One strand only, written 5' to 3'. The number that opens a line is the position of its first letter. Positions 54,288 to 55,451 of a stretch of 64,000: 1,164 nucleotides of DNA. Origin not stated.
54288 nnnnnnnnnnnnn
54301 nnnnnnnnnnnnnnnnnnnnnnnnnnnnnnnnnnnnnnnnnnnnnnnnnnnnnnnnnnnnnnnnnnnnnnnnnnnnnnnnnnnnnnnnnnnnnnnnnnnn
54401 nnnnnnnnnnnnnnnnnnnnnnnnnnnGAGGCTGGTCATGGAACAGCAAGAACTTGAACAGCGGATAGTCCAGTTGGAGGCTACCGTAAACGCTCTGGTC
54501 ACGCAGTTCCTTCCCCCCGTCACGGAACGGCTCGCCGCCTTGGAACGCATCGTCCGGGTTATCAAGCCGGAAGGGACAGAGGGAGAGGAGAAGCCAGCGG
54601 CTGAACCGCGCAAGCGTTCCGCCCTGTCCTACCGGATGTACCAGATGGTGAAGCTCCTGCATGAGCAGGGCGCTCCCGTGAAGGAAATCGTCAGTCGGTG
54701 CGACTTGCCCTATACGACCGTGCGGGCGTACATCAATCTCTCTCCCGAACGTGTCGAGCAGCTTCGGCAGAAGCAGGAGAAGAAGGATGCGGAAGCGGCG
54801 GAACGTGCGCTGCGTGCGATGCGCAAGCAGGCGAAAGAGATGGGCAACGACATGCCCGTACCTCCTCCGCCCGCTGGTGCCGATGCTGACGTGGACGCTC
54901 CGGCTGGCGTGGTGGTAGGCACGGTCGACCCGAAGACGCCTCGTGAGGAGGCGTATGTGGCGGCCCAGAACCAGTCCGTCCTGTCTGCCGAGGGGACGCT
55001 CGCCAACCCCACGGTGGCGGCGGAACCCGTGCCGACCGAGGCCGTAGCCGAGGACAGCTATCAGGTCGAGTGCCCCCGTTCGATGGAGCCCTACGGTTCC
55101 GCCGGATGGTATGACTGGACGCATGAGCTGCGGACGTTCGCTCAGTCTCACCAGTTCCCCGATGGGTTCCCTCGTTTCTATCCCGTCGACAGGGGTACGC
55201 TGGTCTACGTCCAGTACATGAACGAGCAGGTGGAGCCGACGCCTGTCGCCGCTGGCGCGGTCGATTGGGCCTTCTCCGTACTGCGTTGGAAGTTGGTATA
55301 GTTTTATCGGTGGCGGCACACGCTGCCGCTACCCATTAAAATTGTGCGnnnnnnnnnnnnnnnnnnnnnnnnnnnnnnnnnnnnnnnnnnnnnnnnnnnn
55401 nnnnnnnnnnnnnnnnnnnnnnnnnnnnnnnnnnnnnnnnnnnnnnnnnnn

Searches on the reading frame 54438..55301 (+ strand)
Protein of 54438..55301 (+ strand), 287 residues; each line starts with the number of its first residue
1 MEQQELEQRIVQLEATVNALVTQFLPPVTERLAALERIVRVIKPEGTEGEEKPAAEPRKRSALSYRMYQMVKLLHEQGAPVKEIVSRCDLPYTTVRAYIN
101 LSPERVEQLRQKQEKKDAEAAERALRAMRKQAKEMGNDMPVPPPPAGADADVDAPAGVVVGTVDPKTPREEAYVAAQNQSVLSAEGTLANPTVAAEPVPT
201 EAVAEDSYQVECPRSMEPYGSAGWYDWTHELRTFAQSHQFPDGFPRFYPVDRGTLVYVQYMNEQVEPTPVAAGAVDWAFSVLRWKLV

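Call 82: search_protein_representatives(protein=window:54438-55301:+)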
Query: 287 residues. Proteins with E-value up to 0.001 (for the whole library): 38; up to 1e-10: 16; up to 1e-30: 3. The best 38 are listed.
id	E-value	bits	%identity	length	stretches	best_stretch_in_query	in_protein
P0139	1.5e-184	628.5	99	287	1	1-286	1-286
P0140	3.3e-42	161.6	48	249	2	5-127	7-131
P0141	4.3e-39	151.4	43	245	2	204-286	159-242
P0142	4.6e-24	102.1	40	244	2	6-128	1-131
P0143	1.4e-21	93.9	50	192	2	208-286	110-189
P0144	5.4e-21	92.1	36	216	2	6-121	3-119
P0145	1.0e-19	87.8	38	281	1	6-286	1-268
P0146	1.6e-19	87.2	44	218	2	3-128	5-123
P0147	1.0e-18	84.6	35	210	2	206-278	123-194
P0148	2.6e-18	83.2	35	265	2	5-151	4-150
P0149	9.9e-18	81.3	55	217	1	200-286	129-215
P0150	4.2e-16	76.0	34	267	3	30-118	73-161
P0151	1.2e-13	67.9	38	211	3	6-119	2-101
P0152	9.1e-13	65.1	41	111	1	198-286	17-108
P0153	2.4e-11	60.4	32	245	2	5-153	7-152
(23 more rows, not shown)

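Call 83: find_encoding_contigs(protein=P0140, flank=10000, max_places=2)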
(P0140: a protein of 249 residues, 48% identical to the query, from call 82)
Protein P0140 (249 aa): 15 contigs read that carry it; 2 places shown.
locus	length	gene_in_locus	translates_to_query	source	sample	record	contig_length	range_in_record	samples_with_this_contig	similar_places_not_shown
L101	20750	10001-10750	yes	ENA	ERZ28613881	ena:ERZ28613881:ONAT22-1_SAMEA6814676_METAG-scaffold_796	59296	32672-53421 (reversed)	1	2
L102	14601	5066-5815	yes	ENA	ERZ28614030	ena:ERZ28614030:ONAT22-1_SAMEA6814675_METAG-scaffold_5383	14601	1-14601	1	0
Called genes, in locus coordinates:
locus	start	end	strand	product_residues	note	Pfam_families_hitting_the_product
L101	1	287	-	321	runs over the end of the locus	-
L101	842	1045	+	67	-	-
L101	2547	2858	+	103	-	-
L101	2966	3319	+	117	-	PF23790:Kyano_Gp96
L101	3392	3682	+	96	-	-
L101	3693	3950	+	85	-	-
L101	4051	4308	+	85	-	-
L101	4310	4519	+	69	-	-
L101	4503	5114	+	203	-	-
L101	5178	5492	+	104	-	-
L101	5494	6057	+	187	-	-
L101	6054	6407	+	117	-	-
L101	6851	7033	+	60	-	-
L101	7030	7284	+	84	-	-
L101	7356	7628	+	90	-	-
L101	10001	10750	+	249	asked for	-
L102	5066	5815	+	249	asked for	-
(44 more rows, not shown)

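Call 85: find_encoding_contigs(protein=P0141, flank=10000, max_places=1)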
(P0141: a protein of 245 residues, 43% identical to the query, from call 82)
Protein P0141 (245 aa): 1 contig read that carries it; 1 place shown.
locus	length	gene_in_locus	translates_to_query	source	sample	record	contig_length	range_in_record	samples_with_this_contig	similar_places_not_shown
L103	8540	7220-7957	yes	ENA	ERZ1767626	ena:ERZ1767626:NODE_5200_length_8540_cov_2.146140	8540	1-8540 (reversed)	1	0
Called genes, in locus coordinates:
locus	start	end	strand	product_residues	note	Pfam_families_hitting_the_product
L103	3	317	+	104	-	?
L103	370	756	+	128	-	-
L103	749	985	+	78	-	-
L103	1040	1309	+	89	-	-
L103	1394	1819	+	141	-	-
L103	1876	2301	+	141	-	-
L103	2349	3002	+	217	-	-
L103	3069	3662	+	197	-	-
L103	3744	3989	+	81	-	-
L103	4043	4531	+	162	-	-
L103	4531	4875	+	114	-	-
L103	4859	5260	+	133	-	-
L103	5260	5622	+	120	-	-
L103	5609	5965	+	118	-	-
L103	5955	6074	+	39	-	-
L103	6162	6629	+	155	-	PF00293:NUDIX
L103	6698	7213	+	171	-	PF05443:ROS_MUCR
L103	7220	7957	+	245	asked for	-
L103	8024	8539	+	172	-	?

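Call 86: find_encoding_contigs(protein=P0145, flank=10000, max_places=1)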
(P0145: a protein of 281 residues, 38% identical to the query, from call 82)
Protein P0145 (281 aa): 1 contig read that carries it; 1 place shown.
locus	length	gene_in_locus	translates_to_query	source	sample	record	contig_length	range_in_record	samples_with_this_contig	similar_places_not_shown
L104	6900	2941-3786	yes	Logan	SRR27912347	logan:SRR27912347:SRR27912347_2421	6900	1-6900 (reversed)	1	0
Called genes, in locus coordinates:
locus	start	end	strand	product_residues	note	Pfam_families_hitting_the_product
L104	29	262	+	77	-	-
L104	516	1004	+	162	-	-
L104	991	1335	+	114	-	-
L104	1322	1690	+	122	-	-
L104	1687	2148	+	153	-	PF00293:NUDIX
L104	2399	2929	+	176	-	-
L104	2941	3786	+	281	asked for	-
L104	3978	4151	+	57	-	-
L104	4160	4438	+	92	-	-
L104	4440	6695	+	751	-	PF00476:DNA_pol_A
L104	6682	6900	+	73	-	?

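Call 89: list_cluster_members(proteins=[P0142, P0143, P0144, P0146, P0147, P0148, P0149, P0150, P0151, P0153])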
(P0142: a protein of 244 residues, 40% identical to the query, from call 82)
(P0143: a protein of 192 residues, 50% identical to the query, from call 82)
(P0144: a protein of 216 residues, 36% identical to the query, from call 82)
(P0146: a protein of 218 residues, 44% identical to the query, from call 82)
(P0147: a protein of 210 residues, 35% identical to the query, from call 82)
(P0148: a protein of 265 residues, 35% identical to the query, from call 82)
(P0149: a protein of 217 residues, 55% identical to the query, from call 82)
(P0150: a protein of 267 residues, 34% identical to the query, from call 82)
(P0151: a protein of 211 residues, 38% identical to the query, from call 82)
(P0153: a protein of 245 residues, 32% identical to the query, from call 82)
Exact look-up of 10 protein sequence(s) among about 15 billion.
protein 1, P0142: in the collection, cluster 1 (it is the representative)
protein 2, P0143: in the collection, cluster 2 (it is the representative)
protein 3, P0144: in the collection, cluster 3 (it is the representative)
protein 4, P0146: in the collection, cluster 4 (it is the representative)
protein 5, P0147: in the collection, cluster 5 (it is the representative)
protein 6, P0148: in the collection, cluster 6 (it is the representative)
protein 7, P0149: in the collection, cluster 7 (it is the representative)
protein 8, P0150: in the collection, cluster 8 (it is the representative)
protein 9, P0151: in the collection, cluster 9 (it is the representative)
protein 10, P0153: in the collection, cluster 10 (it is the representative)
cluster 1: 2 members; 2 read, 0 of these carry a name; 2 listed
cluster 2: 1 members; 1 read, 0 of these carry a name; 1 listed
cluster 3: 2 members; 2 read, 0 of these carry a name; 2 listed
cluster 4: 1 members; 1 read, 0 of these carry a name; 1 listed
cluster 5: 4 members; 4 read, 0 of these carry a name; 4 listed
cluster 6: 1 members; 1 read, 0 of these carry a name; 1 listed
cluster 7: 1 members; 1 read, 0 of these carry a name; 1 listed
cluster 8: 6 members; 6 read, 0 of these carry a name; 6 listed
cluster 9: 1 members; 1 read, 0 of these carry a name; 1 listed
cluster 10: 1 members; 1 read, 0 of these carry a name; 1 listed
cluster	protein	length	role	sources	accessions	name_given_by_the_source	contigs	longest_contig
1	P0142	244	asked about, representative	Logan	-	-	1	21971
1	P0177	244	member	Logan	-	-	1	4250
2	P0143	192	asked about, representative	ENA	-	-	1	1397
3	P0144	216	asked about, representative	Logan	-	-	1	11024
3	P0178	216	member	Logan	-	-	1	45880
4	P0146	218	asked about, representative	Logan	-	-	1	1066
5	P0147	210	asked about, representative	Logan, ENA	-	-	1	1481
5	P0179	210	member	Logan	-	-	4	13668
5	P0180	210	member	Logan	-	-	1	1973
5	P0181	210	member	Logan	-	-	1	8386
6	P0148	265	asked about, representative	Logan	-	-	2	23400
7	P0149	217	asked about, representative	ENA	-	-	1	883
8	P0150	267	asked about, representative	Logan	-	-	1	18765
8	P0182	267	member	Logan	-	-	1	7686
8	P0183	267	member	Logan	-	-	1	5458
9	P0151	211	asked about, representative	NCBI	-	-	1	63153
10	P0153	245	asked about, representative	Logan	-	-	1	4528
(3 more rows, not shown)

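Call 90: find_encoding_contigs(protein=P0151, flank=10000, max_places=1)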
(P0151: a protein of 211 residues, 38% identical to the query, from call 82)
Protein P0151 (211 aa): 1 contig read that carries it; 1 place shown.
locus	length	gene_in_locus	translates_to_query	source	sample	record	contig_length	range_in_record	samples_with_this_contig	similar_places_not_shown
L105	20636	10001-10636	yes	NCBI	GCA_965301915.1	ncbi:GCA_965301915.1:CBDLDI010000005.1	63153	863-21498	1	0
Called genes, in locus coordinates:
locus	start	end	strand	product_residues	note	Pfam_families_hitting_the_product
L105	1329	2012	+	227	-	-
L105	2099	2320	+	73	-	-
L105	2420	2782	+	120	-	-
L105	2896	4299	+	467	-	-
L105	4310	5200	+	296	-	-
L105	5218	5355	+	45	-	-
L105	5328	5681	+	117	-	-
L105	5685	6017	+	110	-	-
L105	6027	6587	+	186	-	-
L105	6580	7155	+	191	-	-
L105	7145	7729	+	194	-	-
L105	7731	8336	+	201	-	-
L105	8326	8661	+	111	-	-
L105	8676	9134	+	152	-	-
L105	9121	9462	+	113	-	-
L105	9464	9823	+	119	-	-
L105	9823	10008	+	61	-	-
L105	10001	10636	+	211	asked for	-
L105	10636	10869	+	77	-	-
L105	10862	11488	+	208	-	PF13365:Trypsin_2 (weak)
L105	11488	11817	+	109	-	PF00216:Bac_DNA_binding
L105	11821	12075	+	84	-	-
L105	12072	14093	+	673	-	PF00476:DNA_pol_A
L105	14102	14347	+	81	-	-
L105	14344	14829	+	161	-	PF19905:DUF6378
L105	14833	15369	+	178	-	PF00959:Phage_lysozyme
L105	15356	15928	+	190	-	-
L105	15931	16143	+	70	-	-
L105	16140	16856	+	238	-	PF12705:PDDEXK_1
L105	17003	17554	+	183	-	-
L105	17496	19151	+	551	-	PF00176:SNF2-rel_dom, PF00271:Helicase_C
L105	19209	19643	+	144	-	-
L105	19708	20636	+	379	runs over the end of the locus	-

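Call 91: find_encoding_contigs(protein=P0178, flank=10000, max_places=1)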
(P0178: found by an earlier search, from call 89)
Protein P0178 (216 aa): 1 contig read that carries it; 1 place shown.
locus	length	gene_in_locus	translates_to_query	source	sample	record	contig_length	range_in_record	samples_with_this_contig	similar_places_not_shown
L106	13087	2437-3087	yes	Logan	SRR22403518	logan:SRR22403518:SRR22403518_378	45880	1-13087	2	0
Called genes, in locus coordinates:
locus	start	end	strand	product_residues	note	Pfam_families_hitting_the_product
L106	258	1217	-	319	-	PF00145:DNA_methylase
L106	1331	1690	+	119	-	-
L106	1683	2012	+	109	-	PF06892:Phage_CP76 (weak), PF03819:MazG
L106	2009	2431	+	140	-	PF05443:ROS_MUCR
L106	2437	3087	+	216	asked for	-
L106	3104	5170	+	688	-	PF00476:DNA_pol_A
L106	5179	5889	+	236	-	PF12705:PDDEXK_1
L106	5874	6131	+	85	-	-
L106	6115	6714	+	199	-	-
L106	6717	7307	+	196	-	-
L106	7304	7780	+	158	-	-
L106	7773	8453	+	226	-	PF00929:RNase_T (faint), PF16473:Rv2179c-like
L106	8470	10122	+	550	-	PF00176:SNF2-rel_dom, PF04851:ResIII (weak), PF00271:Helicase_C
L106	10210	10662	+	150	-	-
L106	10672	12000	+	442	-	-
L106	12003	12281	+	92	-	-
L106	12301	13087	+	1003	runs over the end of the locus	PF06048:DUF927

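Call 98: find_related_loci(query=A5, collection=genome_contigs, flank=10000)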
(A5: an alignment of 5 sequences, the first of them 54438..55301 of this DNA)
Query A5 (287 aa) in genome_contigs; peptide patterns used: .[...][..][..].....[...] (x = any residue, [..] = any of these).
10 stretches matched a pattern, but none encodes a relative of the query by tblastn (E <= 1e-3).
